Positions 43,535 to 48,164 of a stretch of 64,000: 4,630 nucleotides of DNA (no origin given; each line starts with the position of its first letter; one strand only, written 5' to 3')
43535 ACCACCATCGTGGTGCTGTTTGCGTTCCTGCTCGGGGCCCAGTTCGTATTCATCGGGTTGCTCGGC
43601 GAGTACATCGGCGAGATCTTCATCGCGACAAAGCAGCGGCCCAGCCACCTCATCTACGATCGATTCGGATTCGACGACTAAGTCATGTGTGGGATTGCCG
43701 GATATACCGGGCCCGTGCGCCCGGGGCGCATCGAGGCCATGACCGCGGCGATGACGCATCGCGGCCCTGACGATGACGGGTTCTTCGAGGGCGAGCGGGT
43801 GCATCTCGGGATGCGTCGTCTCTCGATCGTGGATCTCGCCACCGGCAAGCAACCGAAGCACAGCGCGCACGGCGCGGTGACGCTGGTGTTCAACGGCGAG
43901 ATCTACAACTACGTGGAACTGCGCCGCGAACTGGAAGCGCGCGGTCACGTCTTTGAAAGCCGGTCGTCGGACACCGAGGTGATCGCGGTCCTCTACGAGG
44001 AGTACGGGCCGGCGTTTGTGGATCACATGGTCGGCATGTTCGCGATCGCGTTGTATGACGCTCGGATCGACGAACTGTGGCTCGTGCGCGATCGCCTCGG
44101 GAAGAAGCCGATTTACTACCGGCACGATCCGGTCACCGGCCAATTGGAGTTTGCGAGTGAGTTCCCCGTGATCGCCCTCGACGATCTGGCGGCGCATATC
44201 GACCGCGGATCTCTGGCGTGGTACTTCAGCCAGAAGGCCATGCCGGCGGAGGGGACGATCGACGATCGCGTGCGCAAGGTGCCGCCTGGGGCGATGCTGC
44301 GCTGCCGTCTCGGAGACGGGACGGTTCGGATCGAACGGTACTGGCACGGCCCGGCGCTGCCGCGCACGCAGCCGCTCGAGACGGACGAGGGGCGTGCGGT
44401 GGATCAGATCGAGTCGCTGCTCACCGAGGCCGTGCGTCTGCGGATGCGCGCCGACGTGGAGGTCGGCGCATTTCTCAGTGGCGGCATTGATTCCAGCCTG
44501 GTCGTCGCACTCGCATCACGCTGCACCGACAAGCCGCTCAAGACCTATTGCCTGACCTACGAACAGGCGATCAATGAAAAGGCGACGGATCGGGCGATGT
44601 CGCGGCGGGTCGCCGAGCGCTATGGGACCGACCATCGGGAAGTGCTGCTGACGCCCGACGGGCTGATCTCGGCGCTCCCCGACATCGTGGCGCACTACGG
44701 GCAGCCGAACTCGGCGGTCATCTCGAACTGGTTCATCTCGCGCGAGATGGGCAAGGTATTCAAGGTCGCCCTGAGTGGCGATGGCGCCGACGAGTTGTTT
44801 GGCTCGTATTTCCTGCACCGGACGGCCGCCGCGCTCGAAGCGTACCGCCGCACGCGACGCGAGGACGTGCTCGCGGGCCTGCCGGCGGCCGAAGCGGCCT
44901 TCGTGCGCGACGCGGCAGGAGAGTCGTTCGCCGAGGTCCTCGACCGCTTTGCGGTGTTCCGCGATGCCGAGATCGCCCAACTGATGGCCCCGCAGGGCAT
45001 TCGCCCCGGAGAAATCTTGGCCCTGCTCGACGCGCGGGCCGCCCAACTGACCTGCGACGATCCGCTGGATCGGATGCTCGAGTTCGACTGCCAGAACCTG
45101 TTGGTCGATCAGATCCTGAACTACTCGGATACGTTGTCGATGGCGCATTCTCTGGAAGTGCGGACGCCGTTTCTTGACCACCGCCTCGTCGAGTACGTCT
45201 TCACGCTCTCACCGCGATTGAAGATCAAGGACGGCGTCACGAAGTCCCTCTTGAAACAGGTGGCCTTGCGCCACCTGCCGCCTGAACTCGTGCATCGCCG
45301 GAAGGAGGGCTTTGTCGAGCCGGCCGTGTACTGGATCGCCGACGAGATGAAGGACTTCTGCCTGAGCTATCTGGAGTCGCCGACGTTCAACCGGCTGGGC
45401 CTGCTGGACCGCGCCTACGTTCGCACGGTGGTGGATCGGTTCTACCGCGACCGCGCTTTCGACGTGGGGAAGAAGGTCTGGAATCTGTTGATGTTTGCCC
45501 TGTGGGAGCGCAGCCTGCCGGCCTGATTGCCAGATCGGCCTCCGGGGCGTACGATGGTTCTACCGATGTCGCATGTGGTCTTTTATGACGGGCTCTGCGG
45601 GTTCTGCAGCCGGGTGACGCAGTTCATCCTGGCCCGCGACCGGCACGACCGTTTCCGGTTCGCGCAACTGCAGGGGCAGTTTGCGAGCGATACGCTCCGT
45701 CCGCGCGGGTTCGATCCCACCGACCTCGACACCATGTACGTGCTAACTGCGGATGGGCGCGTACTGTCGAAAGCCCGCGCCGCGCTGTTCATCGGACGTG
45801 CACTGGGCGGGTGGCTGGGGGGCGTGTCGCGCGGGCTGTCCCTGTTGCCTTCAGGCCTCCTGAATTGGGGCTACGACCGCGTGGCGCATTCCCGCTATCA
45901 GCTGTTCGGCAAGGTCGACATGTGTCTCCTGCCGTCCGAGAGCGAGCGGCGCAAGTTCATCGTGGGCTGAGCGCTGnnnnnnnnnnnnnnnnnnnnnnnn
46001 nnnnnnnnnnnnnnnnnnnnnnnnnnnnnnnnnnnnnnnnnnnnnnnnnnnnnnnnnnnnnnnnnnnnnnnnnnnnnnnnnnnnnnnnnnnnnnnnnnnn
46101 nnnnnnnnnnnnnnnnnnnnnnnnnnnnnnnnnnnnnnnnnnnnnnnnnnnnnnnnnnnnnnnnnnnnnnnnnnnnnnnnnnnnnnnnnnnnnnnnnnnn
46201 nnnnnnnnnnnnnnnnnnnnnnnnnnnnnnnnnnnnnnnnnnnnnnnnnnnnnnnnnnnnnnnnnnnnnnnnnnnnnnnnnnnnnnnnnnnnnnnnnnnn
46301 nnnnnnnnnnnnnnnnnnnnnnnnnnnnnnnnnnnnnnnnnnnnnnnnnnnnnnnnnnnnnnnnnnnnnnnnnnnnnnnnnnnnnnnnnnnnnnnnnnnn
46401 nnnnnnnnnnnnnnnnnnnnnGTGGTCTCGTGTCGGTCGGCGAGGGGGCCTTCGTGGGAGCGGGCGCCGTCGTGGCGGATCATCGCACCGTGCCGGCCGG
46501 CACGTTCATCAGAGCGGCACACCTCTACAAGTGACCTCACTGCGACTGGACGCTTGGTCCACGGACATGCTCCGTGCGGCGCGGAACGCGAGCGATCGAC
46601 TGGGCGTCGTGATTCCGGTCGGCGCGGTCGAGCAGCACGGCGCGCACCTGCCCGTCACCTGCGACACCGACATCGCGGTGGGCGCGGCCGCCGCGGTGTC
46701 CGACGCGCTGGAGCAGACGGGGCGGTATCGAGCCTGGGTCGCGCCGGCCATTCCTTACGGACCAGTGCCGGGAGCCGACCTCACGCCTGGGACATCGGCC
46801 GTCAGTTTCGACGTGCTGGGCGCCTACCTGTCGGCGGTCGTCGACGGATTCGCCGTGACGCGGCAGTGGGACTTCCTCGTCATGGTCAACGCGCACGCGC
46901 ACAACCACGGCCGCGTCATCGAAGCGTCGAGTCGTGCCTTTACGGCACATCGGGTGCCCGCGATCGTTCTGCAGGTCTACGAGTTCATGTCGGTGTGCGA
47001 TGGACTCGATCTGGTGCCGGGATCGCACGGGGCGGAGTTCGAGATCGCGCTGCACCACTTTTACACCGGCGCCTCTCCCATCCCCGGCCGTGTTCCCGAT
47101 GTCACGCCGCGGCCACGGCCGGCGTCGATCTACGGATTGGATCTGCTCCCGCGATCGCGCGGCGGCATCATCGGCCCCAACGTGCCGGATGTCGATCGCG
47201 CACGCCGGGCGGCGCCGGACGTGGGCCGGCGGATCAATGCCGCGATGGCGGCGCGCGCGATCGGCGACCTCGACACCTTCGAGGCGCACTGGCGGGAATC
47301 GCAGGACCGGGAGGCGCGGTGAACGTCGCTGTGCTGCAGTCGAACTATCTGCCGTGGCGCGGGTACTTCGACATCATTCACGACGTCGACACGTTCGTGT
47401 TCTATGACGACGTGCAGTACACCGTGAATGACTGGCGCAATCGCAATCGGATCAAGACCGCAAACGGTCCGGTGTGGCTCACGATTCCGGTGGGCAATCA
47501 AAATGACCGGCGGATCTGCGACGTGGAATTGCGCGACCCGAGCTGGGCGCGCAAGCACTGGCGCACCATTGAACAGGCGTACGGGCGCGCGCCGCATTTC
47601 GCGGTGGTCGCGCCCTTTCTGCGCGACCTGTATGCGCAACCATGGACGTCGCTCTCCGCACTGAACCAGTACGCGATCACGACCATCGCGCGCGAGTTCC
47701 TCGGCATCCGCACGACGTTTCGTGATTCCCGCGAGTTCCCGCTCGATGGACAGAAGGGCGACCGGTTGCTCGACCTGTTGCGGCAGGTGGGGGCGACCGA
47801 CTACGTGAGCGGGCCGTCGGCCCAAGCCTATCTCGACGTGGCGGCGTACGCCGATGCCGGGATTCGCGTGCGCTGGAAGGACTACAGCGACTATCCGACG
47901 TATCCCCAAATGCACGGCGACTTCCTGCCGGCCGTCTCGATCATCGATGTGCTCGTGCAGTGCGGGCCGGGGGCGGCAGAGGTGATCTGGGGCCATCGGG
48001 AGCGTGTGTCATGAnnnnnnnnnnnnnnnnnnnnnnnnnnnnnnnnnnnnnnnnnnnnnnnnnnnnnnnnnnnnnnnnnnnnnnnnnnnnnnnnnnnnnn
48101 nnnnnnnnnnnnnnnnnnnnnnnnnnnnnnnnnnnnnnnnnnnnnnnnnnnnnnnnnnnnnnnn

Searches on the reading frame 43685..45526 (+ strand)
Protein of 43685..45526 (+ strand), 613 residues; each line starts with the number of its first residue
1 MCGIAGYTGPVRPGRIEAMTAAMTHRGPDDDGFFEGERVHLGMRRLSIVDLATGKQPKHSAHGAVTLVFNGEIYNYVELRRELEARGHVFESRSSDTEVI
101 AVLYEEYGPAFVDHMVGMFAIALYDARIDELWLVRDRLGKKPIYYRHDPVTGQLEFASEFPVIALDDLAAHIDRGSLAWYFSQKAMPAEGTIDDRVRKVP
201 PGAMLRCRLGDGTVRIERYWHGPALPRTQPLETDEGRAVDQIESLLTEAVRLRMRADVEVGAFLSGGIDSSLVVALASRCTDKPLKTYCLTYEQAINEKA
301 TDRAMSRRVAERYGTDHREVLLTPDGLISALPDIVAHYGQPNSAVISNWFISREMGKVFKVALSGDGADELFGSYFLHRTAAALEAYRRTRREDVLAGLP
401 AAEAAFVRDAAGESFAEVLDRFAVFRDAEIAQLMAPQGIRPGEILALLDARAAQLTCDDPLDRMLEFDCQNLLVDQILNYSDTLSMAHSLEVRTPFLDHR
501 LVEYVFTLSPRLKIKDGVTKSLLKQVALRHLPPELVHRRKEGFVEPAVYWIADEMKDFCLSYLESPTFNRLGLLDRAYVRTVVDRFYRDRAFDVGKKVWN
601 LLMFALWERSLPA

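Call 5: search_protein_families(library=pfam, proteins=[window:43685-45526:+], max_evalue=0.001)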
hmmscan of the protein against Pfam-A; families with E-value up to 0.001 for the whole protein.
window:43685-45526:+ (613 aa): 3 families
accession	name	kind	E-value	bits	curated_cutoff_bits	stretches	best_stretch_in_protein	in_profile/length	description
PF00733.27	Asn_synthase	-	1.4e-90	304.9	21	1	242-608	2-353/354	Asparagine synthase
PF13537.11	GATase_7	-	2.8e-38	131.1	25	1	44-162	2-120/123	Glutamine amidotransferase domain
PF13522.11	GATase_6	-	3.3e-35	121.4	27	1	28-159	1-130/130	Glutamine amidotransferase domain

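Call 11: search_protein_families(library=ncbifam, proteins=[window:43685-45526:+], max_evalue=0.01)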
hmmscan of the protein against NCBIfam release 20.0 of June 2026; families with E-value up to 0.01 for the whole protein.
window:43685-45526:+ (613 aa): 12 families
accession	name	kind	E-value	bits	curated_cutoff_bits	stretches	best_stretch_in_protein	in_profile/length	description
TIGR01536.1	asn_synth_AEB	equivalog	1.6e-125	420.1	267.1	1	2-543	1-517/517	asparagine synthase (glutamine-hydrolyzing)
TIGR03108.1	eps_aminotran_1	hypoth_equivalog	1.2e-121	407.4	816.9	2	1-389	1-388/628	XrtA/PEP-CTERM system amidotransferase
TIGR03104.1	trio_amidotrans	equivalog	5.4e-117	391.5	570.1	1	1-607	1-585/589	N-acetylglutaminylglutamine amidotransferase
NF006949.0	PRK09431.1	equivalog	7.3e-84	282.3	499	3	1-162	1-164/554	asparagine synthase B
NF033535.1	lass_lactam_cya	exception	7e-49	167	525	2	10-366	14-370/668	lasso peptide isopeptide bond-forming cyclase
NF033561.1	macrolact_Ik_Al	subfamily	2e-21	76.2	300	1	131-549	93-498/561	albusnodin/ikarugamycin family macrolactam cyclase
TIGR01135.1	glmS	equivalog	1.9e-09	36.6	418.05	1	57-107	86-135/607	glutamine--fructose-6-phosphate transaminase (isomerizing)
NF001484.0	PRK00331.1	subfamily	5.5e-09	34.9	381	1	57-107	87-136/601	isomerizing glutamine--fructose-6-phosphate transaminase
NF002048.0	PRK00876.1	subfamily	5.6e-06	25.4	313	1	228-324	9-102/330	NAD(+) synthase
TIGR01134.1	purF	equivalog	6.2e-06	25.8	350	1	56-159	85-195/432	amidophosphoribosyltransferase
NF010587.0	PRK13980.1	equivalog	0.0012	18.1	255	1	233-321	9-93/267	NAD+ synthase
TIGR00552.1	nadE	equivalog_domain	0.0089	15.3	63.65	0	238-318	5-82/251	NAD(+) synthase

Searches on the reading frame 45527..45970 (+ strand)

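Call 9: search_protein_families(library=pfam, proteins=[window:45527-45970:+], max_evalue=0.001)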
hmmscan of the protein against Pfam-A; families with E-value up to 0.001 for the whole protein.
window:45527-45970:+ (147 aa): 1 family
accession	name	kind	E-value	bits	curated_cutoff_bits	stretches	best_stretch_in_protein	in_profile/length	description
PF04134.17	DCC1-like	-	6.3e-22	79.4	27.8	1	18-129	1-113/113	DCC1-like thiol-disulfide oxidoreductase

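Call 11: search_protein_families(library=ncbifam, proteins=[window:45527-45970:+], max_evalue=0.01)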
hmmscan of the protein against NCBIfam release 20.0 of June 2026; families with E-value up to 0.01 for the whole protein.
window:45527-45970:+ (147 aa): 0 families

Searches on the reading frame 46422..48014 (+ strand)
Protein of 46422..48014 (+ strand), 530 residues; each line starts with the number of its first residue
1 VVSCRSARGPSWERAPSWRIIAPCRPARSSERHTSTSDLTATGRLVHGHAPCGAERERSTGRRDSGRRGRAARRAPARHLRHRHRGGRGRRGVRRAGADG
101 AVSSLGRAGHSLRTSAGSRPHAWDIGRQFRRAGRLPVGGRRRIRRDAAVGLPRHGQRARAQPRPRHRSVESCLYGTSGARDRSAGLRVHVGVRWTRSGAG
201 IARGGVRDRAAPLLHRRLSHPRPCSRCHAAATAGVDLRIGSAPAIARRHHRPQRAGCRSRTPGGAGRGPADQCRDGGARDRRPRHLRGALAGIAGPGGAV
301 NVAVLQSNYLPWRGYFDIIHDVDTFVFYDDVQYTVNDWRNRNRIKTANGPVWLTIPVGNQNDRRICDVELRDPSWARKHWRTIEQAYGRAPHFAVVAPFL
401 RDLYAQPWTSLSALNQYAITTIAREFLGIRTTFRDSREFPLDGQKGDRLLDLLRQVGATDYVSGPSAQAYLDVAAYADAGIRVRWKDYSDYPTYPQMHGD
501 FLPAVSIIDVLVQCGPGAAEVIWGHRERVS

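Call 9: search_protein_families(library=pfam, proteins=[window:46422-48014:+], max_evalue=0.001)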
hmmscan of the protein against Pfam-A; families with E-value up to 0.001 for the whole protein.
window:46422-48014:+ (530 aa): 1 family
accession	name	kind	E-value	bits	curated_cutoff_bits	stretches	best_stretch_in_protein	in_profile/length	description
PF08889.16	WbqC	-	5.7e-78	262.1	21.3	1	306-519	1-216/218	WbqC-like protein family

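Call 11: search_protein_families(library=ncbifam, proteins=[window:46422-48014:+], max_evalue=0.01)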
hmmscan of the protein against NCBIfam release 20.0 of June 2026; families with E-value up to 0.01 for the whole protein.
window:46422-48014:+ (530 aa): 1 family
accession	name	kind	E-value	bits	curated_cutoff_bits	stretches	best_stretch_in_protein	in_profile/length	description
TIGR00365.1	TIGR00365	equivalog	0.0057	16.7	117.1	0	469-513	43-89/99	Grx4 family monothiol glutaredoxin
